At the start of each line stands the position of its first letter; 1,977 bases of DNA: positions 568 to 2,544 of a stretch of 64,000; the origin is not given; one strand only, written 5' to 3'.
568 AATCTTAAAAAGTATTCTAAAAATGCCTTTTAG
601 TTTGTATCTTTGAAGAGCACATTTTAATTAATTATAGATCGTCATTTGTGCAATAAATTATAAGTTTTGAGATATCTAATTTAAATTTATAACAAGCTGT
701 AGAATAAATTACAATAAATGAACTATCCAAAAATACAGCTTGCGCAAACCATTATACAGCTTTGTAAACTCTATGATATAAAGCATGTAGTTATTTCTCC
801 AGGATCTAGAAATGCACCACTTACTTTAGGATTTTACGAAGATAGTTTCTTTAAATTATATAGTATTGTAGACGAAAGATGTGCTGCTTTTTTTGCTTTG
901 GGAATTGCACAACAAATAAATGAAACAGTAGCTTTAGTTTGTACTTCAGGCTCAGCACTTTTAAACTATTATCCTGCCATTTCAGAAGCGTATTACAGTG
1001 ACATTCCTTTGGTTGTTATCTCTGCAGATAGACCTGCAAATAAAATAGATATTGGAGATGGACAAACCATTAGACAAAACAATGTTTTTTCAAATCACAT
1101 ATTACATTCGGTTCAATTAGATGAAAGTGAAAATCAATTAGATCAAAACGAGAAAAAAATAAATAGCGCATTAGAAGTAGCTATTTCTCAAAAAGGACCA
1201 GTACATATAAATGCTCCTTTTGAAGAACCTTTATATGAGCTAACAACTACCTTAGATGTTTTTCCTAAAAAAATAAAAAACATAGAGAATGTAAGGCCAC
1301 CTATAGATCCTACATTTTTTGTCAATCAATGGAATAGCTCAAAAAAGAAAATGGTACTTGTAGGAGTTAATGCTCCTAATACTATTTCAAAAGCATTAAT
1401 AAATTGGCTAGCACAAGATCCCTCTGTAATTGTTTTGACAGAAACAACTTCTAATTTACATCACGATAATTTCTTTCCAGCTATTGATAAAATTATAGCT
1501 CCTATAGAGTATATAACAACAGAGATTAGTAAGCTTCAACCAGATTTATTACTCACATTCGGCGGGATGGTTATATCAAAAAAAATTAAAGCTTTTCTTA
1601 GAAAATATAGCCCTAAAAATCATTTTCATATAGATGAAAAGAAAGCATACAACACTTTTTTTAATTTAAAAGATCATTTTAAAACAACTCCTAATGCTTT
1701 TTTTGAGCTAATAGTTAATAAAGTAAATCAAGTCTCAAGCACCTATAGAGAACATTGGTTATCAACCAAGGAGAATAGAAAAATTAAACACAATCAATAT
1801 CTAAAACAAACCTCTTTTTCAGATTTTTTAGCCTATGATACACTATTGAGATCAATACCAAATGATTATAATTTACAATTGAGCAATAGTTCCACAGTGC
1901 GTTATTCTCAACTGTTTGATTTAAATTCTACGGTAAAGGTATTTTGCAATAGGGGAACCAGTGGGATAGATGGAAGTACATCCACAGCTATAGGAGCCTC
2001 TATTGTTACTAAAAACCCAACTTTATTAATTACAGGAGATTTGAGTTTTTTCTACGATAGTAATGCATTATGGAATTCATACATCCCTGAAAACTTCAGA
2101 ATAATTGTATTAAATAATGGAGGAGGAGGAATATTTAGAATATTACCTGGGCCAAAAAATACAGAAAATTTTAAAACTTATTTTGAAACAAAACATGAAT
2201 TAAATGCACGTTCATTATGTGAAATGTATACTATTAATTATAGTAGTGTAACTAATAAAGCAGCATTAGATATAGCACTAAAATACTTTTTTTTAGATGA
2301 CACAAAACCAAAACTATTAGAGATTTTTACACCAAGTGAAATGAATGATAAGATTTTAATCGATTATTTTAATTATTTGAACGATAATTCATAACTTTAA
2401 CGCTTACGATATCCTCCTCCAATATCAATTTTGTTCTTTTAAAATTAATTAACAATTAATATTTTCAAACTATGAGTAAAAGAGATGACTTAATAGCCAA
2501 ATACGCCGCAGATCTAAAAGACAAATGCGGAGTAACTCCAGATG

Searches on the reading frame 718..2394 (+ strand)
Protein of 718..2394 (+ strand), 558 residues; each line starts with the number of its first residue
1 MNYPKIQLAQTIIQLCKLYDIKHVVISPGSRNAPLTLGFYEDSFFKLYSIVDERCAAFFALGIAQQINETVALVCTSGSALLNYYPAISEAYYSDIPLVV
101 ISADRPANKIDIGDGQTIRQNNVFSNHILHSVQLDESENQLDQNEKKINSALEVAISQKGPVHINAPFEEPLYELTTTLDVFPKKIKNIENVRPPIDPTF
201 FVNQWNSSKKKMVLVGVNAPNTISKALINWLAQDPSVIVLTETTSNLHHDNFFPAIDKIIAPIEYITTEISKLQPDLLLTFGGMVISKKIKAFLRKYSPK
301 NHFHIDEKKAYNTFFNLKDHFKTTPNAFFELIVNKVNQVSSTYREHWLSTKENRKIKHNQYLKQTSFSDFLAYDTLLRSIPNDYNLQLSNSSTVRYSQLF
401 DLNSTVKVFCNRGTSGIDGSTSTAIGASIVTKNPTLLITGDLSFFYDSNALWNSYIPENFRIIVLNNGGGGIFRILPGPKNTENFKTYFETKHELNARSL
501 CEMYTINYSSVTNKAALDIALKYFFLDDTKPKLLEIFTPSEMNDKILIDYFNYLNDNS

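Call 41: search_protein_families(library=ncbifam, proteins=[window:718-2394:+], max_evalue=0.001)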
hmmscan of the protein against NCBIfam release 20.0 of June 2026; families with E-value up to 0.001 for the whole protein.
window:718-2394:+ (558 aa): 24 families
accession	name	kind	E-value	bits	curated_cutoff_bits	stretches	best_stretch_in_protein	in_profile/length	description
TIGR00173.1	menD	equivalog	2.1e-104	350.2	244.2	1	8-428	2-433/435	2-succinyl-5-enolpyruvyl-6-hydroxy-3-cyclohexene-1-carboxylic-acid synthase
TIGR00118.1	acolac_lg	equivalog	2.8e-11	42.6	538.35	1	9-537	4-533/557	biosynthetic-type acetolactate synthase large subunit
NF004919.0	PRK06276.1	equivalog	1.5e-09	36.8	866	1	9-186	4-177/582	acetolactate synthase large subunit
NF005712.0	PRK07524.1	subfamily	2.1e-09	36.4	500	1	7-219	4-213/536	5-guanidino-2-oxopentanoate decarboxylase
NF006524.0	PRK08978.1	equivalog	1.6e-08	33.3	738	1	9-178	4-169/548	acetolactate synthase 2 catalytic subunit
NF006016.1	PRK08155.1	equivalog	1.8e-07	30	870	1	8-189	5-181/554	acetolactate synthase large subunit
NF006319.0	PRK08527.1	equivalog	2.3e-07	29.6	905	1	6-169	4-164/565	acetolactate synthase large subunit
NF006187.0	PRK08322.1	equivalog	2.6e-07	29.4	509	1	9-550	5-540/548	acetolactate synthase large subunit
NF005713.0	PRK07525.1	subfamily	3.8e-07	28.9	620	1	39-168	38-163/592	sulfoacetaldehyde acetyltransferase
NF004516.0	PRK05858.1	equivalog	1.3e-06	27.2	587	1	12-174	17-174/548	acetolactate synthase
NF006122.0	PRK08266.1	subfamily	4.1e-06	25.6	571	1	12-448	10-436/543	hypothetical protein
TIGR03457.1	sulphoacet_xsc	equivalog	5.1e-06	25.1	676.4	1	40-169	35-160/579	sulfoacetaldehyde acetyltransferase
NF004710.0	PRK06048.1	equivalog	7.6e-06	24.7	976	1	5-167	7-165/561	acetolactate synthase large subunit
NF005485.1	PRK07092.1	equivalog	3.4e-05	22.8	493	1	10-538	5-518/523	benzoylformate decarboxylase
NF006721.0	PRK09259.1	equivalog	6.3e-05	21.8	557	0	399-536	413-548/574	oxalyl-CoA decarboxylase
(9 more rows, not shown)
